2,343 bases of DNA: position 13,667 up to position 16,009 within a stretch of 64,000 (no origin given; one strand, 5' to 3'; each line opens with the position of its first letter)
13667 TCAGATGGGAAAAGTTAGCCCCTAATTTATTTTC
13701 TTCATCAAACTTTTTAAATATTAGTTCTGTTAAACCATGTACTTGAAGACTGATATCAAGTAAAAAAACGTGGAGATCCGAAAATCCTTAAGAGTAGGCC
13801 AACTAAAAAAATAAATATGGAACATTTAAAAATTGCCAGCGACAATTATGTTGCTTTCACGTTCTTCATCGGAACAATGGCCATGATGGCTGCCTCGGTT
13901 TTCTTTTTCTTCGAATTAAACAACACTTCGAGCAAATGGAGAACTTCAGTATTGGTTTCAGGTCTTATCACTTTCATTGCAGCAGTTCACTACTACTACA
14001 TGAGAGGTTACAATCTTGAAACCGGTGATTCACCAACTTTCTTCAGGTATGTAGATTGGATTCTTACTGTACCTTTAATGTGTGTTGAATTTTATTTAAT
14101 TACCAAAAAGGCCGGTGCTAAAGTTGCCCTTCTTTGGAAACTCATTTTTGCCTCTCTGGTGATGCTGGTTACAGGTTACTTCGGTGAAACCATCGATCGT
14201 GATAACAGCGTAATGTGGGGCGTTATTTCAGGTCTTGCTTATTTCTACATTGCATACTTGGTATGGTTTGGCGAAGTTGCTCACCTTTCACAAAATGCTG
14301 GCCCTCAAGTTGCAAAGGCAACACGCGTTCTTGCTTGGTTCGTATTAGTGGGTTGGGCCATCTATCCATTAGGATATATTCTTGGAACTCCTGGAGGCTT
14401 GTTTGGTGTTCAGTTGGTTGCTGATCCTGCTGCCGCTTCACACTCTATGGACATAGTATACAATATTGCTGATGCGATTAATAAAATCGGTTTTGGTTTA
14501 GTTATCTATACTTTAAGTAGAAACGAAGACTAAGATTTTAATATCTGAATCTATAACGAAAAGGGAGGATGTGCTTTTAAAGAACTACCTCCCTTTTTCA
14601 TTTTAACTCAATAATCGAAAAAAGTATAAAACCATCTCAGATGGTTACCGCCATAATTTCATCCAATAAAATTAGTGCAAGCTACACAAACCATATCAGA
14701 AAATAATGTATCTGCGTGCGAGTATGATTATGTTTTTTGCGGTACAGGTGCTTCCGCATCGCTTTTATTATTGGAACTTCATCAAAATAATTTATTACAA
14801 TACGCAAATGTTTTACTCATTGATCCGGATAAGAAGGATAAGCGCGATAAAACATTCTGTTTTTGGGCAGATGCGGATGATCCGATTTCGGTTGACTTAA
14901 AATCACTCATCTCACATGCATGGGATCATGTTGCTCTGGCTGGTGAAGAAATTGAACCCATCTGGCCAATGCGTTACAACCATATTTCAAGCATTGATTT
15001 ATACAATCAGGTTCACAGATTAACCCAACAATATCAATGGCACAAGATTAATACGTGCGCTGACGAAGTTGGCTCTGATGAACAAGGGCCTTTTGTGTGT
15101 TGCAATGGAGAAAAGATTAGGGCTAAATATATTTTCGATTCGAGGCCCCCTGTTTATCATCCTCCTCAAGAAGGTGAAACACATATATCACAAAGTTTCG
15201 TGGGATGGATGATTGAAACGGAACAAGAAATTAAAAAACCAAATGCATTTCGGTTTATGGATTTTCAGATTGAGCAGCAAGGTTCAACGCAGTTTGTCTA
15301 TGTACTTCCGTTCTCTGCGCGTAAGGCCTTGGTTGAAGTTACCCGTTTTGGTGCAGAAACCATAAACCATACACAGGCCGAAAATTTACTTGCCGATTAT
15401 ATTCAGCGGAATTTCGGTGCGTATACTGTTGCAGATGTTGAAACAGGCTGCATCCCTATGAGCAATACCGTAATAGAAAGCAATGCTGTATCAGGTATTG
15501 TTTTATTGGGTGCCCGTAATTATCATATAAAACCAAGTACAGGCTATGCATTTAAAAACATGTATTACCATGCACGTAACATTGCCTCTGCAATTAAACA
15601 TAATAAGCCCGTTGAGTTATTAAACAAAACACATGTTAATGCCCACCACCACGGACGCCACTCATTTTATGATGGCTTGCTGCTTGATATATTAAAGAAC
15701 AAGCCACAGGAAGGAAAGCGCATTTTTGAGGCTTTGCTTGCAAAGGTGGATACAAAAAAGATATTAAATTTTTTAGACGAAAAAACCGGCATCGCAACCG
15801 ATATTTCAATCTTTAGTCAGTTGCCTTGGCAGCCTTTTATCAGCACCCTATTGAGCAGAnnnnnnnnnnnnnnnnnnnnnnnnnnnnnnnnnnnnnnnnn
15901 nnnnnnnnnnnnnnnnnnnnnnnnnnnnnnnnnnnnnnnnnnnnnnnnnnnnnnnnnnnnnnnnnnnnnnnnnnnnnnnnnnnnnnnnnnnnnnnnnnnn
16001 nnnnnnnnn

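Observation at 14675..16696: Single-ORF fusion of lycopene beta-cyclase (CrtY-like) and Brp/Blh beta-carotene 15,15'-dioxygenase immediately downstream of the rhodopsin gene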

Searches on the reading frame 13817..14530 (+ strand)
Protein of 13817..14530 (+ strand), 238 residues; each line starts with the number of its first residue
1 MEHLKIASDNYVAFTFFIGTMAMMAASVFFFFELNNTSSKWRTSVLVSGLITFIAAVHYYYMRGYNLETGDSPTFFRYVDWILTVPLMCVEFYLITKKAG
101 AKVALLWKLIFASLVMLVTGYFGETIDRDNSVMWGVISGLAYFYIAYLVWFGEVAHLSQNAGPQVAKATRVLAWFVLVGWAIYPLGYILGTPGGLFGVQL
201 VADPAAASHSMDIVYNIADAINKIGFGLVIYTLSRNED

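Call 3: search_protein_families(library=pfam, proteins=[window:13817-14530:+], max_evalue=0.01)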
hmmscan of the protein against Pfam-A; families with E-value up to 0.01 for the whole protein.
window:13817-14530:+ (238 aa): 1 family
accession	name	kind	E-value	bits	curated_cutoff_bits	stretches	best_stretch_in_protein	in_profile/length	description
PF01036.24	Bac_rhodopsin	-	2.4e-41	142.1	24.6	1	13-233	4-220/224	Bacteriorhodopsin-like protein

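Call 4: search_protein_families(library=ncbifam, proteins=[window:13817-14530:+], max_evalue=0.01)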
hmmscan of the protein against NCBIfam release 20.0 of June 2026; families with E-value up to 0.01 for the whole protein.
window:13817-14530:+ (238 aa): 0 families

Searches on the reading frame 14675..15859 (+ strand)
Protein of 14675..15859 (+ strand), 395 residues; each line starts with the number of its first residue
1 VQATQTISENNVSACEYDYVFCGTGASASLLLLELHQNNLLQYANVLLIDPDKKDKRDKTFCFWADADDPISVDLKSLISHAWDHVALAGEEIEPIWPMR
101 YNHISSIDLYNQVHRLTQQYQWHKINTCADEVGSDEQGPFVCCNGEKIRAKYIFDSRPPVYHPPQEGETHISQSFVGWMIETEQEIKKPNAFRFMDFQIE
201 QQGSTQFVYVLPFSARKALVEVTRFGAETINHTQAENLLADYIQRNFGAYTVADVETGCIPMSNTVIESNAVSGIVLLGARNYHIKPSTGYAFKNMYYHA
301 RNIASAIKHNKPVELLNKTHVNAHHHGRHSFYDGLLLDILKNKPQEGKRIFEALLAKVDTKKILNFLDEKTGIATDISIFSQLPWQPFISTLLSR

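Call 4: search_protein_families(library=ncbifam, proteins=[window:14675-15844:+], max_evalue=0.01)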
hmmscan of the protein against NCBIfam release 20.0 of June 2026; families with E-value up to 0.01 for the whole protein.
window:14675-15844:+ (390 aa): 2 families
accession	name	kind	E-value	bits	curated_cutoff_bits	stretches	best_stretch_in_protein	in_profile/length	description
TIGR01790.1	carotene-cycl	subfamily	5.4e-26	91.6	209.5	1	18-383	1-375/387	lycopene cyclase family protein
TIGR01789.1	lycopene_cycl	equivalog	3.5e-12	46.1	215.2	1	18-351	1-330/370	lycopene beta-cyclase CrtY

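Call 43: search_protein_representatives(protein=window:14675-15859:+)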
Query: 395 residues. Proteins with E-value up to 0.001 (for the whole library): 2720; up to 1e-10: 1854; up to 1e-30: 624. The best 150 are listed.
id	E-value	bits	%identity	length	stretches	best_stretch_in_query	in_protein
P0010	4.0e-159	546.1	62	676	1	9-395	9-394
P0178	9.9e-110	383.5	47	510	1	16-393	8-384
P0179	4.4e-95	335.3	43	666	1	16-393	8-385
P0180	1.9e-94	333.2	43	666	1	14-392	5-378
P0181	5.4e-91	321.8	42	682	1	9-390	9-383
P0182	7.3e-89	314.8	42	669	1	16-392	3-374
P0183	1.6e-88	313.7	43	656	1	16-390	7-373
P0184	5.9e-86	305.3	40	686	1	16-393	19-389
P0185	6.3e-86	305.2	40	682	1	15-393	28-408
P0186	4.4e-84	299.1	42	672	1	18-393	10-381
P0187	3.9e-83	296.0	41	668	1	13-391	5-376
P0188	1.2e-82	294.4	42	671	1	10-392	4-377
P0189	1.9e-82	293.7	40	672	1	18-392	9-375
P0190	9.5e-82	291.4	41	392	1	17-375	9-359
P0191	4.5e-81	289.2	40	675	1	15-393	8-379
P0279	1.1e-54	202.3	36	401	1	8-390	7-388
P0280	1.3e-54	202.1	32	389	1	15-394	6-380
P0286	3.3e-52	194.2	35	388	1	16-392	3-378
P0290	8.5e-52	192.8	32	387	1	16-395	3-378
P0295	1.4e-50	188.8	35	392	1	17-392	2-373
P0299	1.8e-49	185.2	34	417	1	16-392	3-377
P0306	5.4e-49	183.6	31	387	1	15-392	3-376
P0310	1.0e-48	182.7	34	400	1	16-389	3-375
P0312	1.8e-48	181.8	35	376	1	16-392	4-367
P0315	4.1e-48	180.7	30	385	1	17-390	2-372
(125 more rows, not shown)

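Call 55: search_protein_families(library=ncbifam, proteins=[P0290, P0306, P0315, P0286, P0279, P0299, P0310, P0295, P0312, P0280], max_evalue=0.00001)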
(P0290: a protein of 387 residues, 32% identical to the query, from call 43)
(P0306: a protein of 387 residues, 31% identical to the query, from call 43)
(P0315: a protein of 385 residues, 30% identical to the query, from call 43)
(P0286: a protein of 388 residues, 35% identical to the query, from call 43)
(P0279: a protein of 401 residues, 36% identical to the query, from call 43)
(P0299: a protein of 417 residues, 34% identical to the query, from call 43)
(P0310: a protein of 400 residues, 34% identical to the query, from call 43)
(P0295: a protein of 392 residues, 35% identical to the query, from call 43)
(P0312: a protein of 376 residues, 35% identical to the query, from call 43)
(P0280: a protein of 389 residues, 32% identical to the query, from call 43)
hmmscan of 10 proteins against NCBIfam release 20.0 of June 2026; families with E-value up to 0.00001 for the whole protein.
P0290 (387 aa): 2 families
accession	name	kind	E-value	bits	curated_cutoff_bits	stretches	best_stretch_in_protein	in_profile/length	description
TIGR01790.1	carotene-cycl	subfamily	8.1e-27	94.3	209.5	1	5-365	1-374/387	lycopene cyclase family protein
TIGR01789.1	lycopene_cycl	equivalog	1.8e-15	56.9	215.2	1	5-374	1-369/370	lycopene beta-cyclase CrtY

P0306 (387 aa): 2 families
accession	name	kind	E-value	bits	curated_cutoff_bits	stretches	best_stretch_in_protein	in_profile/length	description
TIGR01790.1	carotene-cycl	subfamily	2.3e-23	83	209.5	1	6-299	1-295/387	lycopene cyclase family protein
TIGR01789.1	lycopene_cycl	equivalog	5e-13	48.9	215.2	1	6-294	1-280/370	lycopene beta-cyclase CrtY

P0315 (385 aa): 2 families
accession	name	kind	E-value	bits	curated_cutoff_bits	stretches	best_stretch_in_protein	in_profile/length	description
TIGR01790.1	carotene-cycl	subfamily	1.8e-24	86.6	209.5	1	3-300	1-299/387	lycopene cyclase family protein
TIGR01789.1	lycopene_cycl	equivalog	8.7e-16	58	215.2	1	3-303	1-292/370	lycopene beta-cyclase CrtY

P0286 (388 aa): 4 families
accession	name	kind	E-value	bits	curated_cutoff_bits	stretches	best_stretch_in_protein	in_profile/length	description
TIGR01790.1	carotene-cycl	subfamily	8.6e-32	110.7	209.5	1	5-305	1-301/387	lycopene cyclase family protein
TIGR01789.1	lycopene_cycl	equivalog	1.8e-16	60.2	215.2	1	5-297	1-283/370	lycopene beta-cyclase CrtY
NF045687.1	LycopCycCtrL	equivalog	6e-12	45.2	500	1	4-299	2-297/410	lycopene beta cyclase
TIGR02032.1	GG-red-SF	subfamily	3.1e-06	27.1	158.8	0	205-282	204-280/297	geranylgeranyl reductase family protein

P0279 (401 aa): 3 families
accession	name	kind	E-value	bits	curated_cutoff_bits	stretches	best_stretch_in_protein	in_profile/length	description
TIGR01790.1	carotene-cycl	subfamily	6.4e-30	104.5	209.5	1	17-320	1-305/387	lycopene cyclase family protein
TIGR01789.1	lycopene_cycl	equivalog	5.7e-13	48.7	215.2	1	17-314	1-289/370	lycopene beta-cyclase CrtY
NF045687.1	LycopCycCtrL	equivalog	5.8e-08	32.1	500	1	16-314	2-301/410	lycopene beta cyclase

P0299 (417 aa): 3 families
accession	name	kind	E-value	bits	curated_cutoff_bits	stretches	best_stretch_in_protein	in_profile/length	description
TIGR01790.1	carotene-cycl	subfamily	7.3e-25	87.9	209.5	1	5-366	1-373/387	lycopene cyclase family protein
TIGR01789.1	lycopene_cycl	equivalog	9.1e-13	48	215.2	1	5-298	1-285/370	lycopene beta-cyclase CrtY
TIGR02032.1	GG-red-SF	subfamily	7e-07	29.2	158.8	0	194-281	196-280/297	geranylgeranyl reductase family protein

P0310 (400 aa): 3 families
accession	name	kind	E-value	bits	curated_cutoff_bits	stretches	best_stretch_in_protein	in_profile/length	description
TIGR01790.1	carotene-cycl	subfamily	7.7e-32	110.9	209.5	1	5-304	1-300/387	lycopene cyclase family protein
TIGR01789.1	lycopene_cycl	equivalog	2e-17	63.4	215.2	1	5-369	1-361/370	lycopene beta-cyclase CrtY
NF045687.1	LycopCycCtrL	equivalog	2.6e-11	43.1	500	1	4-317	2-316/410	lycopene beta cyclase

P0295 (392 aa): 2 families
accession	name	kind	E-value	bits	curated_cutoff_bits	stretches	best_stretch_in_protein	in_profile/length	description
TIGR01790.1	carotene-cycl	subfamily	1.7e-18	67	209.5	1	3-282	1-283/387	lycopene cyclase family protein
TIGR01789.1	lycopene_cycl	equivalog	2.2e-08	33.6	215.2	1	178-286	166-277/370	lycopene beta-cyclase CrtY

P0312 (376 aa): 2 families
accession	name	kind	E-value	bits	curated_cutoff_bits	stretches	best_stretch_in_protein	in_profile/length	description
TIGR01790.1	carotene-cycl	subfamily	6.4e-21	74.9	209.5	1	6-294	1-300/387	lycopene cyclase family protein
TIGR01789.1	lycopene_cycl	equivalog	3.7e-13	49.3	215.2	1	91-288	86-284/370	lycopene beta-cyclase CrtY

P0280 (389 aa): 3 families
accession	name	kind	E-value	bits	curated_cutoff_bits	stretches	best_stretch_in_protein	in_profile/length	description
TIGR01790.1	carotene-cycl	subfamily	1.2e-25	90.5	209.5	1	9-287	1-282/387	lycopene cyclase family protein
TIGR01789.1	lycopene_cycl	equivalog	7.6e-16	58.2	215.2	1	9-288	1-273/370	lycopene beta-cyclase CrtY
NF045687.1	LycopCycCtrL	equivalog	4.6e-09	35.7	500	1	8-288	2-285/410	lycopene beta cyclase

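Call 57: search_dna_similar(query=window:14675-15859:+, collection=plasmids, mode=protein, max_evalue=0.001, max_rows=15)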
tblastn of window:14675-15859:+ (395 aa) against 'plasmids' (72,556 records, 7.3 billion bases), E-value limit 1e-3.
Records with a match: 27; places in all: 27; records where one place covers at least 80% of the query: 20.
Best place of each record, by identity: <60% 27.
By first word of the organism name: Streptomyces 13; Pantoea 6; Persicobacter 2; Streptantibioticus 2; Kitasatospora 1; Paracoccus 1; Rubrobacter 1; Candidatus 1.
By predicted mobility (MOB-suite, as given by PLSDB): non-mobilizable 19; mobilizable 8.
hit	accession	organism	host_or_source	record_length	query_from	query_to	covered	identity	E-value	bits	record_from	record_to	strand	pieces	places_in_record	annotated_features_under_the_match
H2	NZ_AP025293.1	Persicobacter psychrovividus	-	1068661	13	389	95%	29.6%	2e-30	130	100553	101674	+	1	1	none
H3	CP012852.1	Persicobacter sp. JZB09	cell culture,soil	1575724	12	395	97%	27.2%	8e-25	114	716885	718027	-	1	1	none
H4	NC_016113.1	Streptantibioticus cattleyicolor NRRL 8057 = DSM 46488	-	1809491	16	391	95%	27.5%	2e-34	142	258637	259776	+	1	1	none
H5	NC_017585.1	Streptantibioticus cattleyicolor NRRL 8057 = DSM 46488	-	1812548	16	391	95%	27.5%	2e-34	142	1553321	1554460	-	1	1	none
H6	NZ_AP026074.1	Streptomyces nigrescens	-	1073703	8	392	97%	25.2%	2e-32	136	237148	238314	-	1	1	none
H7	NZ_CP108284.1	Streptomyces atratus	-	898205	44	391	88%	27.8%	6e-34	141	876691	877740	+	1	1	lycopene cyclase family protein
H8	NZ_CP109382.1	Streptomyces atratus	-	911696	44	391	88%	27.8%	6e-34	141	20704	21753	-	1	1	lycopene cyclase family protein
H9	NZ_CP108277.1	Streptomyces atratus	-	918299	44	391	88%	27.8%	6e-34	141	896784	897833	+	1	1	lycopene cyclase family protein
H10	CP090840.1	Streptomyces viridifaciens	Whole organism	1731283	60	389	84%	29.0%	1e-34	143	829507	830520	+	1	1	lycopene cyclase family protein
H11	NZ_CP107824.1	Streptomyces anulatus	-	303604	8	393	98%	24.8%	7e-31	132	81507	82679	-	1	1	lycopene cyclase family protein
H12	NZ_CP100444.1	Streptomyces rimosus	pure culture,OTC cluster deletion ...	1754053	45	392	88%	27.3%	4e-31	132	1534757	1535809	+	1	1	record has no annotation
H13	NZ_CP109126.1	Streptomyces anulatus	-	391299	8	393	98%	24.5%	1e-30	131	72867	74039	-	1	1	lycopene cyclase family protein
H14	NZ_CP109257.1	Streptomyces anulatus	-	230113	8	393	98%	24.3%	4e-29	127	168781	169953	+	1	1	lycopene cyclase family protein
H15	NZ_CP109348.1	Streptomyces anulatus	-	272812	8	393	98%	24.3%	5e-29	126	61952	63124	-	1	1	lycopene cyclase family protein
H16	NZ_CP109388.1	Streptomyces anulatus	-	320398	8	393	98%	24.3%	5e-29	126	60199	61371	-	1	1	lycopene cyclase family protein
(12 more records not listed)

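Call 58: search_dna_similar(query=window:14675-15859:+, collection=plasmids, mode=protein, max_evalue=0.001, max_rows=30, rows=best)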
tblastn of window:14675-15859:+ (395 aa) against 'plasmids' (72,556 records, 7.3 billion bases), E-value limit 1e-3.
Records with a match: 27; places in all: 27; records where one place covers at least 80% of the query: 20.
Best place of each record, by identity: <60% 27.
By first word of the organism name: Streptomyces 13; Pantoea 6; Persicobacter 2; Streptantibioticus 2; Kitasatospora 1; Paracoccus 1; Rubrobacter 1; Candidatus 1.
By predicted mobility (MOB-suite, as given by PLSDB): non-mobilizable 19; mobilizable 8.
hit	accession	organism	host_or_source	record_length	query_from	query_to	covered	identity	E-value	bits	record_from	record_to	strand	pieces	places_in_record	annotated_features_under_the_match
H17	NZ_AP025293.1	Persicobacter psychrovividus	-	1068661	13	389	95%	29.6%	2e-30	130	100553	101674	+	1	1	none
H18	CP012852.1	Persicobacter sp. JZB09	cell culture,soil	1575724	12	395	97%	27.2%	8e-25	114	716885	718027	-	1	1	none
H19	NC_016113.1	Streptantibioticus cattleyicolor NRRL 8057 = DSM 46488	-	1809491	16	391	95%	27.5%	2e-34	142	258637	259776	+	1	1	none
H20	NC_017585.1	Streptantibioticus cattleyicolor NRRL 8057 = DSM 46488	-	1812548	16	391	95%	27.5%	2e-34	142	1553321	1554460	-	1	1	none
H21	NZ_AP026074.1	Streptomyces nigrescens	-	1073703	8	392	97%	25.2%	2e-32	136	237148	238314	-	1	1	none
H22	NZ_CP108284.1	Streptomyces atratus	-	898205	44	391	88%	27.8%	6e-34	141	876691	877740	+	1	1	lycopene cyclase family protein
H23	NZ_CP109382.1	Streptomyces atratus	-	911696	44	391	88%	27.8%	6e-34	141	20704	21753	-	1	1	lycopene cyclase family protein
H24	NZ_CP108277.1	Streptomyces atratus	-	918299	44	391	88%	27.8%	6e-34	141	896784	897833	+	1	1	lycopene cyclase family protein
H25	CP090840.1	Streptomyces viridifaciens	Whole organism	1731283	60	389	84%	29.0%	1e-34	143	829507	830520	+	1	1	lycopene cyclase family protein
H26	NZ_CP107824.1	Streptomyces anulatus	-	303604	8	393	98%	24.8%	7e-31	132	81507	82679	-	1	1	lycopene cyclase family protein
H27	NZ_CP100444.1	Streptomyces rimosus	pure culture,OTC cluster deletion ...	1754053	45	392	88%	27.3%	4e-31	132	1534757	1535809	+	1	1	record has no annotation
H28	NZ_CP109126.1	Streptomyces anulatus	-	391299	8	393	98%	24.5%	1e-30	131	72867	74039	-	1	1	lycopene cyclase family protein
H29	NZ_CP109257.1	Streptomyces anulatus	-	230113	8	393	98%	24.3%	4e-29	127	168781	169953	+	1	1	lycopene cyclase family protein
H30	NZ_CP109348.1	Streptomyces anulatus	-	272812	8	393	98%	24.3%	5e-29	126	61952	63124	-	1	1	lycopene cyclase family protein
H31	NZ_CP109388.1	Streptomyces anulatus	-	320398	8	393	98%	24.3%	5e-29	126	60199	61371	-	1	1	lycopene cyclase family protein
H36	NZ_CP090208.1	Pantoea agglomerans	pure culture,Braised chicken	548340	17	392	95%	22.6%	3e-5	54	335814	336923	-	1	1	crtY: lycopene beta-cyclase CrtY | glycosyltransferase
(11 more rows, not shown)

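Call 59: get_annotated_region(hit=H36, flank=4000)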
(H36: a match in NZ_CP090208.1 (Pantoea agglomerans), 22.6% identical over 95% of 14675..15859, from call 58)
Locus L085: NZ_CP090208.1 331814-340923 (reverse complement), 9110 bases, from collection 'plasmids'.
description: Pantoea agglomerans strain HJS002 plasmid unnamed1
organism: Pantoea agglomerans (NCBI taxid 549)
taxonomy: Bacteria; Pseudomonadota; Gammaproteobacteria; Enterobacterales; Erwiniaceae; Pantoea; Pantoea agglomerans
host: -; source: pure culture,Braised chicken; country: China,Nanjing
typing (MOB-suite, as given by PLSDB): non-mobilizable; replicon rep_cluster_1232
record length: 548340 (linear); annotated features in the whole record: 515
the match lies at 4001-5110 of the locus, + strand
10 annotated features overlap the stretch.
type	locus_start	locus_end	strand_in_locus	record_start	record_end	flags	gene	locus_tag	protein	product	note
CDS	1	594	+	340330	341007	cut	-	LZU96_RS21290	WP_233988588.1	pirin family protein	-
CDS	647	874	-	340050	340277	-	-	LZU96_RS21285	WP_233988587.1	hypothetical protein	-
CDS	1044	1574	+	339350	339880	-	-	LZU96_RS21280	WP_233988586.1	YtfJ family protein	-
CDS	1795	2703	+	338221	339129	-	-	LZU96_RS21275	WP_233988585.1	polyprenyl synthetase family protein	-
CDS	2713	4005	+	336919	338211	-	-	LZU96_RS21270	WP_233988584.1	glycosyltransferase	-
CDS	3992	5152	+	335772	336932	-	crtY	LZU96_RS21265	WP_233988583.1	lycopene beta-cyclase CrtY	GO:0016117 - carotenoid biosynthetic process [Evidence IEA]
CDS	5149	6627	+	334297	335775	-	-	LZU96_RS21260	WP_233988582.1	phytoene desaturase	-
CDS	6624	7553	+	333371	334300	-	crtB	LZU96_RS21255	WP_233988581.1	15-cis-phytoene synthase CrtB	GO:0016117 - carotenoid biosynthetic process [Evidence IEA]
CDS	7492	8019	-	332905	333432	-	-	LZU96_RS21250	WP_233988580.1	sterol desaturase family protein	GO:0008610 - lipid biosynthetic process [Evidence IEA]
CDS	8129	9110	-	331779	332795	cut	-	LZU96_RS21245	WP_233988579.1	NAD(P)-dependent alcohol dehydrogenase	-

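Call 60: get_annotated_region(hit=H17, flank=8000)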
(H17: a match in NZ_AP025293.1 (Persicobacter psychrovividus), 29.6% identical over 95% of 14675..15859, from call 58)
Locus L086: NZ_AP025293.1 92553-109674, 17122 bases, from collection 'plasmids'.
description: Persicobacter psychrovividus strain NBRC 101262 plasmid pPP1, complete sequence
organism: Persicobacter psychrovividus (NCBI taxid 387638)
taxonomy: Bacteria; Bacteroidota; Cytophagia; Cytophagales; Persicobacteraceae; Persicobacter; Persicobacter psychrovividus
host: -; source: -; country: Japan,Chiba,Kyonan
typing (MOB-suite, as given by PLSDB): non-mobilizable
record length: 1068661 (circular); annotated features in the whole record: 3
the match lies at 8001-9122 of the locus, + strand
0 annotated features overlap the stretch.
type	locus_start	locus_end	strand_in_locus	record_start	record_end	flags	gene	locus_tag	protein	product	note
